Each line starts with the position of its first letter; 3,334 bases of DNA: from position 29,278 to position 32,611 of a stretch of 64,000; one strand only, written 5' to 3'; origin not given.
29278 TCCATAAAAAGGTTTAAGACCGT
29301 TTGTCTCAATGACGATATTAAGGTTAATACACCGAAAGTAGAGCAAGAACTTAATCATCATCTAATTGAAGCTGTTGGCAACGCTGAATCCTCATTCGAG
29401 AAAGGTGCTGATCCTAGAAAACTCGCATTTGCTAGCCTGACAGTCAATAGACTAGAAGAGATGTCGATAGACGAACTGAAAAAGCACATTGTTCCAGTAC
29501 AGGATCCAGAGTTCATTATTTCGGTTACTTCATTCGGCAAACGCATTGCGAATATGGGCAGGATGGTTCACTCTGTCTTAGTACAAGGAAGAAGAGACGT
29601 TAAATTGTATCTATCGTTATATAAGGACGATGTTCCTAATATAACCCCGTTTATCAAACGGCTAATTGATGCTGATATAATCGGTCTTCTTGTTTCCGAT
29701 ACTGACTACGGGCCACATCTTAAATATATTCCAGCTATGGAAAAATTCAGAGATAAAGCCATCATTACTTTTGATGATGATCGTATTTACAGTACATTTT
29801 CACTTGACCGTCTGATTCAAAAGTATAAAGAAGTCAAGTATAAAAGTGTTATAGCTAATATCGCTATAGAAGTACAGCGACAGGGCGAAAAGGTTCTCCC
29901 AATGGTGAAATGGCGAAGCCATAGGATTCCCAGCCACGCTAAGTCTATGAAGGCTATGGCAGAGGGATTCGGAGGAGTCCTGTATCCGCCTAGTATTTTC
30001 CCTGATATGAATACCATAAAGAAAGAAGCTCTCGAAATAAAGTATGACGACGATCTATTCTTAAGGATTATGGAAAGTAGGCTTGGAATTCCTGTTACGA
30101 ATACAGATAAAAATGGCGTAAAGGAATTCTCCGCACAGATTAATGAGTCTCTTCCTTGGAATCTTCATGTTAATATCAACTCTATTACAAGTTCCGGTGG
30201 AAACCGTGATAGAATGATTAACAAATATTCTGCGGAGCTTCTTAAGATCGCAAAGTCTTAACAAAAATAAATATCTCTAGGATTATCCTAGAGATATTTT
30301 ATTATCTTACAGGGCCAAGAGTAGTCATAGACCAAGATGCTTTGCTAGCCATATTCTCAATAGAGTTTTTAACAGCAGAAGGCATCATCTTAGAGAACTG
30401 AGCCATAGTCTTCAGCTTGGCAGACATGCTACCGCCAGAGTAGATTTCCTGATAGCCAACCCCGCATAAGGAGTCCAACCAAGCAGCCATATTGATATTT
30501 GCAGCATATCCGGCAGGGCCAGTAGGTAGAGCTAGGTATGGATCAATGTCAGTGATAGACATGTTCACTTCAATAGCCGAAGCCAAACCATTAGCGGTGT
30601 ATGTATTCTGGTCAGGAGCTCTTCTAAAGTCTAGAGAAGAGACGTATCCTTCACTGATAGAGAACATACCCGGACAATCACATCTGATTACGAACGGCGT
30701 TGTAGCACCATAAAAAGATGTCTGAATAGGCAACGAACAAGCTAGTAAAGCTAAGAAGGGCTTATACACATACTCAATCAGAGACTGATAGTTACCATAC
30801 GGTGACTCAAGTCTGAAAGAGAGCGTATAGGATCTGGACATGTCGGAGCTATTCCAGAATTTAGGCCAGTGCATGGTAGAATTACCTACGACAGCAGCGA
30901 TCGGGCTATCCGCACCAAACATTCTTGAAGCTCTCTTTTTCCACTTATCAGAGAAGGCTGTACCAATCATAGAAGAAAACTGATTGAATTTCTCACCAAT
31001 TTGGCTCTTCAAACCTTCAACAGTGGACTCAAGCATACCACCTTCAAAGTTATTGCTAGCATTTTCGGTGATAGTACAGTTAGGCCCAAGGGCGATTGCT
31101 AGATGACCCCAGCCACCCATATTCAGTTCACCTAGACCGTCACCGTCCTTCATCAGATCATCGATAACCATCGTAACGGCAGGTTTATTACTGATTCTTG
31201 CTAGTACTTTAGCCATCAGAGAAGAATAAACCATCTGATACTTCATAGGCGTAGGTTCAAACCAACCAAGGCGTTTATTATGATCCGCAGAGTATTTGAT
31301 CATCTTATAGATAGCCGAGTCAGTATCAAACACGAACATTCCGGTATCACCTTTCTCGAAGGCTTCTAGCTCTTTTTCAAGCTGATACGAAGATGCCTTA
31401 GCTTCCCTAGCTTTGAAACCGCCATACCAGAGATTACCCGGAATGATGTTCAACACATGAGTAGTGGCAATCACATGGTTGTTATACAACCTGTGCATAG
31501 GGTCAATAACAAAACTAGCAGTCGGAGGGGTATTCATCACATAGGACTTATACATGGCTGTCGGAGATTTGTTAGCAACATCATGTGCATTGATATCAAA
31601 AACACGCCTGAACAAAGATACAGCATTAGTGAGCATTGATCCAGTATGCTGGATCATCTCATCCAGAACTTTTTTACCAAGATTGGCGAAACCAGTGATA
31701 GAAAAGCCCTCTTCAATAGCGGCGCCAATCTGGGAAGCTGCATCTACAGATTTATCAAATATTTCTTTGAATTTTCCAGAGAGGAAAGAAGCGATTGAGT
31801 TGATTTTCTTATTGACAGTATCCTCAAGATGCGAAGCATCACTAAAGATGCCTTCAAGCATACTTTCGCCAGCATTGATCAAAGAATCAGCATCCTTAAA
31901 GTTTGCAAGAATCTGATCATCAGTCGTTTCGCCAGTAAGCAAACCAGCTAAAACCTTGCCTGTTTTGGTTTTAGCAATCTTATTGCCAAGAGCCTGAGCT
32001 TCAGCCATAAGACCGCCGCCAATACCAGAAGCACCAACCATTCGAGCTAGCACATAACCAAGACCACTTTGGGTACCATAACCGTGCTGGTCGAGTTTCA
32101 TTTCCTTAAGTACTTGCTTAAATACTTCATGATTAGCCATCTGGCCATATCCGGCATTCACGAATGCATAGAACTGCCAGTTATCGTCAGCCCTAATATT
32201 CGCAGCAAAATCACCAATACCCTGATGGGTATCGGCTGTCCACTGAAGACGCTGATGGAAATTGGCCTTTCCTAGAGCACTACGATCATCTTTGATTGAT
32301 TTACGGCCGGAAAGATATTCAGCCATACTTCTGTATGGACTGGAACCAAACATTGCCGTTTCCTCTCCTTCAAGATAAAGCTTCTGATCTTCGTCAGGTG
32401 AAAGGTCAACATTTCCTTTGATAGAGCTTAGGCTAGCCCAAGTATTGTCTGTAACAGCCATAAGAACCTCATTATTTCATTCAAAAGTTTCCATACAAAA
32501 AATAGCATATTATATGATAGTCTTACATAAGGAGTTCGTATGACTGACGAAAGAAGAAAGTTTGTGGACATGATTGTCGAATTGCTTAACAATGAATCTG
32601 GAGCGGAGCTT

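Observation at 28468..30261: Stealth-family sugar-1-phosphotransferase fused to a second GT-like domain in a phage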

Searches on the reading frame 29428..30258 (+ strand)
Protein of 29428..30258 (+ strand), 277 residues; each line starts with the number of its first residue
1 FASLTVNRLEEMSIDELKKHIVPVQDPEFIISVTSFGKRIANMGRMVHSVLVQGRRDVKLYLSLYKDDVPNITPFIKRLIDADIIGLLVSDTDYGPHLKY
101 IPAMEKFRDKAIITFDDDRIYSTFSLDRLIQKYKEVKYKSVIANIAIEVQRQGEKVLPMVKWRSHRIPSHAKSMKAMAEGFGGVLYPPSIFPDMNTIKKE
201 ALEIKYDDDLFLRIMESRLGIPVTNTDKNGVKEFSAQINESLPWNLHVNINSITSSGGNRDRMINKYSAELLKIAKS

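Call 16: find_homologous_proteins(query=window:29428-30258:+, max_evalue=0.01)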
Query window:29428-30258:+ (277 aa): 51 proteins with E <= 0.01 among 498 candidates.
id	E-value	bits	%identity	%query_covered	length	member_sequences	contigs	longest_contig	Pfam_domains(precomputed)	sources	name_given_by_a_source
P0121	7.5e-88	312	50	99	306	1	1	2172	PF00535.33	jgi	jgi:hypothetical protein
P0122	2.8e-56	209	44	89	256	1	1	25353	-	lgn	-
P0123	5.1e-56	208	41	89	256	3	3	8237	-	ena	-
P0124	2.5e-55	206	43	89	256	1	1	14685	-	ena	-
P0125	4.9e-55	205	45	89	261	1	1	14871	-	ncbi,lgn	-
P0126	1.7e-54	203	42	89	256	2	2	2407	-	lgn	-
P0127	5.8e-54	201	42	89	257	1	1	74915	-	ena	-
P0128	7.7e-54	201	40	89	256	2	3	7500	-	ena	-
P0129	6.0e-53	198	42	89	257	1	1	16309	-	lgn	-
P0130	3.0e-50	189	41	88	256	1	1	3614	-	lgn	-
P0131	6.3e-50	188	39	88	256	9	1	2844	-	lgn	-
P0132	2.3e-48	183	40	89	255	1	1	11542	-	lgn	-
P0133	3.3e-47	179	43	72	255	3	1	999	-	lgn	-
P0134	6.0e-47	178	41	89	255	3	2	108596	-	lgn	-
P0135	1.2e-46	177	38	89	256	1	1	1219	-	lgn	-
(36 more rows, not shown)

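Call 22: find_encoding_contigs(protein=P0134, flank=10000, max_places=2)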
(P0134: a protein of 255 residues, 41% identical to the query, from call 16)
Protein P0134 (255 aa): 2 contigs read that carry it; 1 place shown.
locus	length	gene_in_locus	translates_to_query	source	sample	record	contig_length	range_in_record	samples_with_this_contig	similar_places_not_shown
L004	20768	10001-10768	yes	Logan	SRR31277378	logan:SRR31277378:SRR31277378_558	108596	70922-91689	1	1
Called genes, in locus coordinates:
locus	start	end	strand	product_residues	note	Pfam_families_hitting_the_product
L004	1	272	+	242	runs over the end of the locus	-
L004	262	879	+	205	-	-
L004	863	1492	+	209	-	-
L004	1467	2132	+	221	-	-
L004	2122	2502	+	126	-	-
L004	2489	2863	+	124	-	-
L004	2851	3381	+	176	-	-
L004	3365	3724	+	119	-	-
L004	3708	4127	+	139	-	-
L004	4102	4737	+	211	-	-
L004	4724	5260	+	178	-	-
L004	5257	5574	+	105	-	-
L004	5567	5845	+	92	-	-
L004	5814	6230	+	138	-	-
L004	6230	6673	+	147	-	-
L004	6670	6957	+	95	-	-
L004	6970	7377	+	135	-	-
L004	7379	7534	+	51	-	-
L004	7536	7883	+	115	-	-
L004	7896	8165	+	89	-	-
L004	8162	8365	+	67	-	-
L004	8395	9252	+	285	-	PF01697:Glyco_transf_92 (faint)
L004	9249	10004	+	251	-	-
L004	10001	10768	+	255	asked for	-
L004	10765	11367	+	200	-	-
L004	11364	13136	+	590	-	PF04432:FrhB_FdhB_C, PF04230:PS_pyruv_trans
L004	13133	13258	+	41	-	-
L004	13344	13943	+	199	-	-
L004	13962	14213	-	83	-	-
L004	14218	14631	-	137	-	-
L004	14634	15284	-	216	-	-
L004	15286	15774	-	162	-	-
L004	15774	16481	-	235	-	-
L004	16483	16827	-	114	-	-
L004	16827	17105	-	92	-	-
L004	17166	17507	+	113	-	-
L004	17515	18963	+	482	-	-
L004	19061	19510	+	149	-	-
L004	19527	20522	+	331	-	-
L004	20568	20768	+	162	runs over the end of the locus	PF13671:AAA_33 (weak)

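Call 23: find_encoding_contigs(protein=P0127, flank=10000, max_places=2)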
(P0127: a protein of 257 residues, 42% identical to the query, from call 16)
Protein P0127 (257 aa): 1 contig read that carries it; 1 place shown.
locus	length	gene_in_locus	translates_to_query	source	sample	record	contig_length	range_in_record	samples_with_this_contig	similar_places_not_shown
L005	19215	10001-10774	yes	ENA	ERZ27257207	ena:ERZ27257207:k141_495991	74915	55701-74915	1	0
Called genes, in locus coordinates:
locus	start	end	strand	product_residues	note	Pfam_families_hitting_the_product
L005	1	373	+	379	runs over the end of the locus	PF01139:RtcB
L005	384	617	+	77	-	-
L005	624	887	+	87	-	-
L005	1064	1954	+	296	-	PF04446:Thg1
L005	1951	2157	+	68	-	-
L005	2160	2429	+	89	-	-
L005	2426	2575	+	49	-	-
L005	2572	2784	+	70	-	-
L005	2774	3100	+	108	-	-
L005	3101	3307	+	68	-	-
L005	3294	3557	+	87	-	-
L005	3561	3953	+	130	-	-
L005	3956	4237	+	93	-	-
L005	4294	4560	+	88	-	-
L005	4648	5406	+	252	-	PF12705:PDDEXK_1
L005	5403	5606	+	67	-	-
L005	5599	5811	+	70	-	-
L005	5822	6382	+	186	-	-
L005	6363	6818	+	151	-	PF25311:WDGH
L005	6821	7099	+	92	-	-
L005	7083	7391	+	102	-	-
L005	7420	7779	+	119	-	-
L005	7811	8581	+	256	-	-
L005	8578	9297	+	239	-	-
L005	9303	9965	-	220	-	-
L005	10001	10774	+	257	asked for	-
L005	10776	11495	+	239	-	-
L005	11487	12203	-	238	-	-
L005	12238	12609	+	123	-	-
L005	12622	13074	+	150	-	-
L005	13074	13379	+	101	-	-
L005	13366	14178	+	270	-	PF03602:Cons_hypoth95 (faint), PF01555:N6_N4_Mtase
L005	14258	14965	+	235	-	-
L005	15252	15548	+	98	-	-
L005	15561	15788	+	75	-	-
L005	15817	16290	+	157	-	-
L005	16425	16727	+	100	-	-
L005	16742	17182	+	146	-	-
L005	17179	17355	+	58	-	-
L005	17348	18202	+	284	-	-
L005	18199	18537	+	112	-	-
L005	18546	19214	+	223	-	?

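Call 24: predict_structure(alignment_id=A1)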
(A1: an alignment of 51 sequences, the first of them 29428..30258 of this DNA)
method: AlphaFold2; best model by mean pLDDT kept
length: 277 residues; sequences in the alignment: 51
mean_pLDDT: 93.2   pTM: 0.91
mean pLDDT of the five models: 93.2, 93.1, 93.1, 92.8, 92.2
residues with pLDDT >= 90: 229; 70-90: 33; 50-70: 15; < 50: 0
segments of 3 or more residues with pLDDT < 50: none
pLDDT, mean of each block of 10 residues (from residue 1): 86 96 94 97 95 95 98 98 98 97 98 97 95 98 97 94 93 96 96 97 92 97 88 79 84 69 92 97
secondary structure, 60 per line:
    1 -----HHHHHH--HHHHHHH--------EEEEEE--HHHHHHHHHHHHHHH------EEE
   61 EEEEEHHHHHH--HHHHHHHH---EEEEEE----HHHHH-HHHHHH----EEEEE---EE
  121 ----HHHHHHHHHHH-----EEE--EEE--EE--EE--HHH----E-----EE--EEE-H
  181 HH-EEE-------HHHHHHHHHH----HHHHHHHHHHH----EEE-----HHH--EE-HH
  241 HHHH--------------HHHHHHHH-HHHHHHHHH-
elements in order: H6-11 H14-20 E29-34 H37-51 E58-65 H66-71 H74-81 E85-90 H95-99 H101-106 E111-115 H125-135 E141-143 E146-148 E176-178 E184-186 H194-203 H208-218 E223-225 H239-244 H259-266 H268-276

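Call 31: fold_search(model_id=the predicted structure, library=viral)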
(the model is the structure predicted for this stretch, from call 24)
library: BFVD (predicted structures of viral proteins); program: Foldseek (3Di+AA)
matches with E <= 10: 1375; with E <= 0.001: 272
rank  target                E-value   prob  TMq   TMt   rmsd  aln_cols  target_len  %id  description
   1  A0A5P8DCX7            2.5e-14  1.00  0.70  0.52   5.1       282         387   20  Glycosyltransferase [Gordonia phage Mcklovin]
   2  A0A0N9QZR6            8.0e-13  1.00  0.69  0.74   3.6       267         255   19  Uncharacterized protein [Chrysochromulina ericina virus CeV-01B]
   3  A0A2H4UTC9            8.5e-13  1.00  0.56  0.24  11.5       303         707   17  Glycosyltransferase [Bodo saltans virus]
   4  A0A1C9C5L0            1.5e-12  1.00  0.70  0.40   7.8       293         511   15  Uncharacterized protein [Heterosigma akashiwo virus 01]
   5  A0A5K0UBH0            9.4e-11  1.00  0.58  0.23   7.5       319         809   16  Putative mannosyltransferase [Yasminevirus sp. GU-2018]
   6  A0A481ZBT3            2.1e-10  1.00  0.58  0.57   5.7       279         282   18  Glycosyltransferase [Pithovirus LCPAC403]
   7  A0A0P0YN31            4.2e-10  1.00  0.62  0.69   4.9       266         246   15  (no name in the UniProt tables at hand)
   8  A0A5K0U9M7            4.2e-10  1.00  0.52  0.25  10.4       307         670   15  Glycosyltransferase [Yasminevirus sp. GU-2018]
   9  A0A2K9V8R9            4.7e-10  1.00  0.61  0.40   5.0       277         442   18  Glycosyltransferase sugar-binding protein [Bandra megavirus]
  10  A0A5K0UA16            3.7e-09  1.00  0.62  0.50   8.0       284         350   14  Uncharacterized protein [Yasminevirus sp. GU-2018]
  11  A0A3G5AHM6            3.9e-09  1.00  0.63  0.56   6.4       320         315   13  Uncharacterized protein [Sylvanvirus sp.]
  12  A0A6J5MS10            1.7e-07  1.00  0.57  0.40   4.0       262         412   14  Glycosyltransferase 2-like [uncultured Caudovirales phage]
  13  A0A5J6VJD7            1.9e-07  1.00  0.51  0.54   8.8       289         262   11  Glycosyltransferase [Megaviridae environmental sample]
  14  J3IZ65                2.3e-07  1.00  0.49  0.52   7.3       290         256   13  (no name in the UniProt tables at hand)
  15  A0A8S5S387            2.5e-07  1.00  0.45  0.27   8.1       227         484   12  Glycosyltransferase 2-like domain-containing protein [Siphoviridae sp. ctBLh2]
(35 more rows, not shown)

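Call 68: search_protein_families(library=pfam, proteins=[L004:8395-9249:+, L004:10765-11364:+], max_evalue=0.05)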
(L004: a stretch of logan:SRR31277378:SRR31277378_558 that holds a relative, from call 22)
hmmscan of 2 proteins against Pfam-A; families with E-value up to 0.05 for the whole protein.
L004:8395-9249:+ (285 aa): 2 families
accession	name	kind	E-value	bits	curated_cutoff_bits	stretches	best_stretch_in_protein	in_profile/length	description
PF13704.12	Glyco_tranf_2_4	-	2e-10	41.4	27.5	1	10-117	1-97/98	Glycosyl transferase family 2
PF01697.33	Glyco_transf_92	-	2e-06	28.1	23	1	95-185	99-179/249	Glycosyltransferase family 92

L004:10765-11364:+ (200 aa): 1 family
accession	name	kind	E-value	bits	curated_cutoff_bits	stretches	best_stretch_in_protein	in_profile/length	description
PF08942.16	DUF1919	-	0.00021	21.3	25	1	4-174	25-157/196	Domain of unknown function (DUF1919)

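Call 80: find_related_loci(query=A1, collection=genome_contigs, flank=8000)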
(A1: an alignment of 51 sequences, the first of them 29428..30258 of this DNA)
Query A1 (277 aa) in genome_contigs; peptide patterns used: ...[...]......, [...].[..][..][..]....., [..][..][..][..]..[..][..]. (x = any residue, [..] = any of these).
80 stretches matched a pattern; 5 encode a relative of the query (tblastn E <= 1e-3); 5 distinct loci.
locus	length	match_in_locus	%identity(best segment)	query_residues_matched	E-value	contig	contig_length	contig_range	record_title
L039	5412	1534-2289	34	19-276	1e-37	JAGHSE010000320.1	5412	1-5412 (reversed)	MAG: Candidatus Colivivens equi isolate E1_MB2_52 c_000000781126, whole genome shotgun sequence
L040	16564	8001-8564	35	30-218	8e-36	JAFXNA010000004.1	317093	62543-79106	MAG: Bacteroidaceae bacterium isolate RGIG6563 Sheep_Reticulum-5__c410, whole genome shotgun sequence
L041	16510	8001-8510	33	30-191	2e-14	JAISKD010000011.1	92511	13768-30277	MAG: Mycoplasmataceae bacterium isolate Hs463_bin28 k119_3588926, whole genome shotgun sequence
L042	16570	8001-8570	27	24-215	2e-13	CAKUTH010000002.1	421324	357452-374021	MAG: uncultured Candidatus Melainabacteria bacterium isolate REFINED_METABAT215_TOP10_CONTIGS_1500_ASSEMBLY_K127_MEGAHIT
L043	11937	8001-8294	34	27-121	6e-9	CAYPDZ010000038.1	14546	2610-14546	MAG TPA_asm: uncultured Muribaculaceae bacterium isolate SRP225648_co1_168 genome assembly, contig: NODE_10423_length_14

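Call 84: search_protein_families(library=pfam, proteins=[L040:1769-3211:+, L040:3396-4394:+, L040:6510-7169:+, L040:7177-7974:+, L040:7995-8729:+, L040:8724-9350:-, L040:9319-10356:-, L040:10417-11334:-, L040:12614-13402:+, L040:608-1201:+], max_evalue=0.01)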
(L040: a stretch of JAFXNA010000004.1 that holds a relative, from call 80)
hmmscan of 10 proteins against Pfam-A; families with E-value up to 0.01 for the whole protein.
L040:1769-3211:+ (481 aa): 3 families
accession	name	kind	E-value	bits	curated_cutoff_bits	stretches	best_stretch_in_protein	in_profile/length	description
PF07282.18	Cas12f1-like_TNB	-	6.6e-24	84.3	26.3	1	345-413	1-60/60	Cas12f1-like, TNB domain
PF01385.25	OrfB_IS605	-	2.7e-21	76.4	30.5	1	233-333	18-119/120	Probable transposase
PF12323.14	HTH_OrfB_IS605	-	5.4e-06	26.2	21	1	37-78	5-46/47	Helix-turn-helix domain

L040:3396-4394:+ (333 aa): 0 families

L040:6510-7169:+ (220 aa): 1 family
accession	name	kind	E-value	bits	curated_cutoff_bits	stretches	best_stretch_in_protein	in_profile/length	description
PF14393.11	DUF4422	-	1.3e-39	136.8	25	1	29-207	39-219/220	Domain of unknown function (DUF4422)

L040:7177-7974:+ (266 aa): 0 families

L040:7995-8729:+ (245 aa): 1 family
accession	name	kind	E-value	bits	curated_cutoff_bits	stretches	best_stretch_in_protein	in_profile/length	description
PF13641.12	Glyco_tranf_2_3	-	0.0092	16.4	27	0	14-106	14-111/230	Glycosyltransferase like family 2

L040:8724-9350:- (209 aa): 0 families

L040:9319-10356:- (346 aa): 6 families
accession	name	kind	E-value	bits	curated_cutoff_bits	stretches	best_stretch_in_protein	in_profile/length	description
PF16363.11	GDP_Man_Dehyd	-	7.5e-142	473.1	27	1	12-333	1-332/332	GDP-mannose 4,6 dehydratase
PF01370.27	Epimerase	-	7.3e-72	242.1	20.9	1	11-249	1-240/240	NAD dependent epimerase/dehydratase family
PF04321.23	RmlD_sub_bind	-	6.4e-11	42.3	27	1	10-181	2-152/287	RmlD substrate binding domain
PF02719.21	Polysacc_synt_2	-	8.1e-05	22.4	20.2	1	12-116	2-115/293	Polysaccharide biosynthesis protein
PF13460.12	NAD_binding_10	-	0.0026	18.1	27.2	1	15-86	1-68/184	NAD(P)H-binding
PF01073.25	3Beta_HSD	-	0.0057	16.2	22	1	12-147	1-137/280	3-beta hydroxysteroid dehydrogenase/isomerase family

L040:10417-11334:- (306 aa): 1 family
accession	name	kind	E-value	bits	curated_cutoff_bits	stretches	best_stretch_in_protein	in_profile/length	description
PF14594.13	Sipho_Gp37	-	0.0087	15.5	26.2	0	15-55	325-365/370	Siphovirus ReqiPepy6 Gp37-like protein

L040:12614-13402:+ (263 aa): 0 families

L040:608-1201:+ (198 aa): 1 family
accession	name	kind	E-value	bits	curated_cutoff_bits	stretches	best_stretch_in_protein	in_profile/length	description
PF00300.27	His_Phos_1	-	1.6e-14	54.4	21.7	1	3-154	1-160/194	Histidine phosphatase superfamily (branch 1)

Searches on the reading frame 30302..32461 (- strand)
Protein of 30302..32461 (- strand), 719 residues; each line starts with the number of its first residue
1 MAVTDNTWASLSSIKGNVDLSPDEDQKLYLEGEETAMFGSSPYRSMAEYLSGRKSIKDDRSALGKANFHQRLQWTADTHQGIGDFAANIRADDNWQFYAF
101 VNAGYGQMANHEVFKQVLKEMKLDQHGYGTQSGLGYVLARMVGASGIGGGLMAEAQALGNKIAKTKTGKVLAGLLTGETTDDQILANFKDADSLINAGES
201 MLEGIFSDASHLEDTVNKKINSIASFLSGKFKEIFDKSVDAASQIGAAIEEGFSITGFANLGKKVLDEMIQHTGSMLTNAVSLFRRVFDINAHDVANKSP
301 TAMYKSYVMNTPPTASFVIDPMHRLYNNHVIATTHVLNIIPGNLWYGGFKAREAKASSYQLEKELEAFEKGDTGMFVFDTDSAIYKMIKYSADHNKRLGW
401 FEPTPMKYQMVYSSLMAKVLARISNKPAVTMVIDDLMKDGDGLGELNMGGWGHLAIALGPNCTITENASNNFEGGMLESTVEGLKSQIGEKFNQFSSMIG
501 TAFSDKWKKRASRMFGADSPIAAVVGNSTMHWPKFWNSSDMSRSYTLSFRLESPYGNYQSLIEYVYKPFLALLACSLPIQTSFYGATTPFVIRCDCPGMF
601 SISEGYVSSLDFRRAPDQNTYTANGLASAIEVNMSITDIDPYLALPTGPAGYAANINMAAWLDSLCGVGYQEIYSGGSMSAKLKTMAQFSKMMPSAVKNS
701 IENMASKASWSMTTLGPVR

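Call 10: search_protein_families(library=pfam, proteins=[window:30302-32461:-], max_evalue=0.001)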
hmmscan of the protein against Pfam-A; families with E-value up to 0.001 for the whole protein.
window:30302-32461:- (719 aa): 0 families

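Call 11: search_protein_families(library=phrogs, proteins=[window:30302-32461:-], max_evalue=0.001)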
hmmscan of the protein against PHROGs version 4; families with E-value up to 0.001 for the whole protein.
window:30302-32461:- (719 aa): 2 families
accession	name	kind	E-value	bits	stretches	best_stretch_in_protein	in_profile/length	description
phrog_20401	-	head and packaging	2.6e-37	129.6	1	522-674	284-436/473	virion structural protein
phrog_3181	-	unknown function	6.4e-17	62.3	1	521-693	488-672/703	-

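Call 69: search_solved_structures(query=window:30305-32461:-, max_evalue=1)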
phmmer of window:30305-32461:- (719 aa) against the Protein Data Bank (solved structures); distinct sequences matched with E-value up to 1: 4.
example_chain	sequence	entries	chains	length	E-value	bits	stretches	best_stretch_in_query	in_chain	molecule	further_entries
11lx_H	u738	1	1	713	4.3e-09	38.7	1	463-666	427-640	Tail tube initiator complex protein gp203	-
36za_rp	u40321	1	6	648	4.4e-09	38.6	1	463-662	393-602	Capsid decorator gp77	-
9xqs_K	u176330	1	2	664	1.8e-05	26.7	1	521-653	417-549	PHIKZ182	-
4qvs_A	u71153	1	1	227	0.0054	18.5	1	620-681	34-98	S-layer domain-containing protein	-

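Call 70: search_dna_similar(query=window:30305-32461:-, collection=phages, mode=protein, max_evalue=0.001, max_rows=15)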
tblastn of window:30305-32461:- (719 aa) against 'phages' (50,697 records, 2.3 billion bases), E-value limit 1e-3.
Records with a match: 171; places in all: 171; records where one place covers at least 80% of the query: 0.
Best place of each record, by identity: <60% 171.
By first word of the organism name: Pseudomonas 67; Erwinia 24; Staphylococcus 10; Vibrio 10; Bacillus 9; Klebsiella 9; Aeromonas 8; Serratia 8; Ralstonia 5; Fusobacterium 4; and 10 more.
By host as written in the record: Pseudomonas aeruginosa 27; Erwinia amylovora 17; - 10; Klebsiella pneumoniae 9; Pseudomonas aeruginosa PAO1 8; Staphylococcus aureus 7; Vibrio mediterranei 4; Bacillus subtilis 4; and 58 more.
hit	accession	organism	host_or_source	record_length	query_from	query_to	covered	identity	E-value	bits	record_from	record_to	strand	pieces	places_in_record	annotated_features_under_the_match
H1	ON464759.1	Fusobacterium phage JD-Fnp1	Fusobacterium nucleatum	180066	351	706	50%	24.1%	2e-8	64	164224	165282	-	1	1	hypothetical protein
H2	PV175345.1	Fusobacterium phage JD-Fnp7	Fusobacterium nucleatum ATCC 25586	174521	351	686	47%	23.7%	5e-8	63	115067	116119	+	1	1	record has no annotation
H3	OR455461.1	Staphylococcus phage AH12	Staphylococcus aureus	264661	397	693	41%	26.3%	1e-18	97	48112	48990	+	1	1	putative virion protein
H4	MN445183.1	Salmonella phage vB_SalM_SA002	Salmonella enterica subsp. enterica ...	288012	342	666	45%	22.9%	1e-7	62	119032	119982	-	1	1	hypothetical protein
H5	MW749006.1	Bacillus phage vB_BspM_AgentSmith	Bacillus sp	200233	463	704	34%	30.0%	3e-14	83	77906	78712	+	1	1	putative virion associated protein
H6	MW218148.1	Staphylococcus phage vB_StaM_SA1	Staphylococcus lentus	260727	397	668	38%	26.5%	9e-23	110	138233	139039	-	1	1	hypothetical protein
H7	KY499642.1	Vibrio phage pVa-21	Vibrio alginolyticus rm-8403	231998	445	714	38%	25.6%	4e-7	60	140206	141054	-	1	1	hypothetical protein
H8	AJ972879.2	Yersinia phage phiR1-37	Yersinia enterocolitica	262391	463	682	31%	31.3%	8e-24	114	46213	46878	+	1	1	g085: phage structural protein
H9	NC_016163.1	Yersinia phage phiR1-37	Yersinia enterocolitica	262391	463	682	31%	31.3%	8e-24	114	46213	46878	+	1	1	g085: virion structural protein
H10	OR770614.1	Staphylococcus phage vB_StaM_PB50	Staphylococcus aureus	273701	454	693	33%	28.3%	1e-18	97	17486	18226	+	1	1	virion protein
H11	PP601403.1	Aeromonas phage ACP1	Aeromonas caviae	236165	464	692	32%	27.3%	2e-5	54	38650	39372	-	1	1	hypothetical protein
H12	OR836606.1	Staphylococcus phage LY01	Staphylococcus aureus YZ4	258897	466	668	28%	29.1%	6e-23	111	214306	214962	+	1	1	hypothetical protein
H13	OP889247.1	Aeromonas phage AVP1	Aeromonas veronii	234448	464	660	27%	29.3%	1e-5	55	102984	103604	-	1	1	hypothetical protein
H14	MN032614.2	Aeromonas phage PS1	Aeromonas hydrophila ATCC 7966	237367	449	670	31%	26.0%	1e-4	52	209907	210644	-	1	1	hypothetical protein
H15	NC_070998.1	Aeromonas phage PS1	Aeromonas hydrophila ATCC 7966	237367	449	670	31%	26.0%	1e-4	52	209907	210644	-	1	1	hypothetical protein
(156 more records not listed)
